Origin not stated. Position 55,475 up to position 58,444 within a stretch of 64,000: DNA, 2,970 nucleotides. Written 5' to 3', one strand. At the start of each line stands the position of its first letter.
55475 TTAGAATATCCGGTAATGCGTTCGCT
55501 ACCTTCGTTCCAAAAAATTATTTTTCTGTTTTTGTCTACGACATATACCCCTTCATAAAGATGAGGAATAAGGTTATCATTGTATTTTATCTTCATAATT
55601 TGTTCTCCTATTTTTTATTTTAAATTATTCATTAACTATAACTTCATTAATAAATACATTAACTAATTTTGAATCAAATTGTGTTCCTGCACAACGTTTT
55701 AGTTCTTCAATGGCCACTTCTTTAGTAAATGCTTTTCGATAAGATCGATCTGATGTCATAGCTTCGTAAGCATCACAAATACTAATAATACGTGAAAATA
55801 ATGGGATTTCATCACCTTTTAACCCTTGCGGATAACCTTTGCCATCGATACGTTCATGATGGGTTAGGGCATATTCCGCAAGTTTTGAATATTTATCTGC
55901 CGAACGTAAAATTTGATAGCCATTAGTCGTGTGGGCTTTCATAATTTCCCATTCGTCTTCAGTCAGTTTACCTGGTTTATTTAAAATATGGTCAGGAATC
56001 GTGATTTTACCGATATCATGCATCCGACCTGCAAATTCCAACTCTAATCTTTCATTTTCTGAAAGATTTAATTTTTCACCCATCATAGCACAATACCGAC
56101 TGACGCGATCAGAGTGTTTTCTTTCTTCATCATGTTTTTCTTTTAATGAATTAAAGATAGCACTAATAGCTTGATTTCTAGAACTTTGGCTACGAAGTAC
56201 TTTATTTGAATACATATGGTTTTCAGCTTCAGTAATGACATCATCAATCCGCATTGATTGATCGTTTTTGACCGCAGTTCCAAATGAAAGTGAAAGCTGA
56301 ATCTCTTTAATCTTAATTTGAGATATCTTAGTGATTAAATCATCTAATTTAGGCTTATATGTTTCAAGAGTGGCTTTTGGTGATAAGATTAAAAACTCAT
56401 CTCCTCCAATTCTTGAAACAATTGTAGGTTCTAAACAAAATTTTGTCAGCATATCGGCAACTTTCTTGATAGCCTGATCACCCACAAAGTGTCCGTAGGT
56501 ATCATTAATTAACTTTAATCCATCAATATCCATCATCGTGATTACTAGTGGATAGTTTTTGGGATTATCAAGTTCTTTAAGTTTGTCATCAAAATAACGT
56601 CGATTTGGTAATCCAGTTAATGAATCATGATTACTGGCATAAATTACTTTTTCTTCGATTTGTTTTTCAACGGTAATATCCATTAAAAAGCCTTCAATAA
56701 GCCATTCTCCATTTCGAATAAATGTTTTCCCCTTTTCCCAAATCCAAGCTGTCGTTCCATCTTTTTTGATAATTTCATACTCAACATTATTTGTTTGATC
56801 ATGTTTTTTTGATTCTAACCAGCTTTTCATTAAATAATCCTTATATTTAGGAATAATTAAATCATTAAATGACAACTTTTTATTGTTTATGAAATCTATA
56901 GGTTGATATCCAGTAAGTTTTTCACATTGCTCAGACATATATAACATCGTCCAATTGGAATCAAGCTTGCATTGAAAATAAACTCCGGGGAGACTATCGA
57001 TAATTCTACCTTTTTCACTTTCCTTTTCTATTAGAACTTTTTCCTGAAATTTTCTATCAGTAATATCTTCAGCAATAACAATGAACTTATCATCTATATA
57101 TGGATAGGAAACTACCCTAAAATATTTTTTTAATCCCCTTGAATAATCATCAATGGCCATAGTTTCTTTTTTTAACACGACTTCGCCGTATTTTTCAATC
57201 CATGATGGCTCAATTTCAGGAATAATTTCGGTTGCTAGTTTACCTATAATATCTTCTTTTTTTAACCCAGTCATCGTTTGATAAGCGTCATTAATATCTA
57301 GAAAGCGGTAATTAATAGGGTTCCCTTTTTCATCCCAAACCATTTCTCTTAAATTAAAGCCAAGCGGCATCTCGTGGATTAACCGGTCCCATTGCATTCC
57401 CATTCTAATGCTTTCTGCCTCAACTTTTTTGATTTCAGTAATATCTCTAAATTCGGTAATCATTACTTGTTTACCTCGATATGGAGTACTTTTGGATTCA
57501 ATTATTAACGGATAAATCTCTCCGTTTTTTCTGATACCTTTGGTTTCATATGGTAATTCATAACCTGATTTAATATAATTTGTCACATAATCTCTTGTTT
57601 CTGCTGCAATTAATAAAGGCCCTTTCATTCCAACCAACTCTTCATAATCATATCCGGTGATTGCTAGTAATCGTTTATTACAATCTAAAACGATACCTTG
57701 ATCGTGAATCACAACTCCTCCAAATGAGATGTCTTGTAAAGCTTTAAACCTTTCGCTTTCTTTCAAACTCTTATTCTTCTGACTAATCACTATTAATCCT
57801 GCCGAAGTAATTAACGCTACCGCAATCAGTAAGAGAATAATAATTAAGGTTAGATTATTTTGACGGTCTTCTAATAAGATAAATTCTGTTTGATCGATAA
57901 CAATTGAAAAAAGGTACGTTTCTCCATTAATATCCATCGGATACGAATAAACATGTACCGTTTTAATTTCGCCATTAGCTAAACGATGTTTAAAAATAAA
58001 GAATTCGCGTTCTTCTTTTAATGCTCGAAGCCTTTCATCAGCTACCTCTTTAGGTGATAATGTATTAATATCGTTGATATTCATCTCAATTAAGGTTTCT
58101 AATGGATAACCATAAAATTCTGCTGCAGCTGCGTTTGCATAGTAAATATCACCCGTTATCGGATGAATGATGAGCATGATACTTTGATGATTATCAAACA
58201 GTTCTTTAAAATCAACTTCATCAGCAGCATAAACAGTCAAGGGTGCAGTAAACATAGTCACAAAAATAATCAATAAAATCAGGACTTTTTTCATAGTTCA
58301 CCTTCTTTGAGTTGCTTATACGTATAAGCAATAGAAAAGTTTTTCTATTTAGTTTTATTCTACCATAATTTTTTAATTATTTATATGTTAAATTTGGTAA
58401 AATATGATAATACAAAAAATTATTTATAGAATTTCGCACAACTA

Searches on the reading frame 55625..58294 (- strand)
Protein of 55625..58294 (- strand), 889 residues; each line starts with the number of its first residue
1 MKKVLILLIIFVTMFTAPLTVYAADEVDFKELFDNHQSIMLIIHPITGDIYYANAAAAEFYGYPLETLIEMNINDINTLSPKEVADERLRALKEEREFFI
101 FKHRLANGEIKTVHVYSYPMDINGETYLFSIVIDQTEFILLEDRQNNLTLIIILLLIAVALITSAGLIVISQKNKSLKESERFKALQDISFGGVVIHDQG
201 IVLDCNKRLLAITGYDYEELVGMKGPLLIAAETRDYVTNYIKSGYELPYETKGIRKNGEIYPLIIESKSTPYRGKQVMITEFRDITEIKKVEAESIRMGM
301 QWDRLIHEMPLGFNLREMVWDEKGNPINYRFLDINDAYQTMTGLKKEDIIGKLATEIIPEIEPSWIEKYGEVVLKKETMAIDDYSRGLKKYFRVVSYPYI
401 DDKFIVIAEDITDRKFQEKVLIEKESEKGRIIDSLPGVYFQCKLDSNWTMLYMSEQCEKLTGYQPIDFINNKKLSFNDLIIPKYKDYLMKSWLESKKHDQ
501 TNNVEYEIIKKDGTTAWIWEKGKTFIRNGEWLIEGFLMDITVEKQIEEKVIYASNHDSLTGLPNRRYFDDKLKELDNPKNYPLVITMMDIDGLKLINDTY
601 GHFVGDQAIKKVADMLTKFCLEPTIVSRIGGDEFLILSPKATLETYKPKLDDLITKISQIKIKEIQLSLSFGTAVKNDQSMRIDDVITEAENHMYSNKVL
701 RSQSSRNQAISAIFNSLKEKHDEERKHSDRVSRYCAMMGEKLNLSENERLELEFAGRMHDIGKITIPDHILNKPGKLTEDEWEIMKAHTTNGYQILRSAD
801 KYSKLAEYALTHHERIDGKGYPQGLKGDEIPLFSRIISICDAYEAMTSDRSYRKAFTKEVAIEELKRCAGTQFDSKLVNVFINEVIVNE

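Call 74: search_protein_families(library=pfam, proteins=[window:55625-58294:-], max_evalue=0.00001)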
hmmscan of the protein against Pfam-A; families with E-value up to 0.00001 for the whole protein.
window:55625-58294:- (889 aa): 8 families
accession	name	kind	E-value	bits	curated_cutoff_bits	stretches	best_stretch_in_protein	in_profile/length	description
PF13487.12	HD_5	-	3.9e-40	137.8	27.2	1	717-877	7-170/170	HD domain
PF00990.26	GGDEF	-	8.6e-32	110.6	23.8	1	554-698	1-155/161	Diguanylate cyclase, GGDEF domain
PF13426.13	PAS_9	-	7.9e-28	97.2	27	1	194-287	4-103/103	PAS domain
PF08447.18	PAS_3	-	2.8e-22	79.2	25.6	1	451-527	2-76/89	PAS fold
PF01966.28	HD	-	1.9e-21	77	22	1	726-846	3-116/116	HD domain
PF00989.32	PAS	-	1.3e-17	64.3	22.6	0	29-115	3-91/113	PAS fold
PF13188.13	PAS_8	-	7.5e-14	51.5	21.8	0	29-84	3-55/65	PAS domain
PF08448.16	PAS_4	-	2.4e-13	50.7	23.1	0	47-137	14-107/110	PAS fold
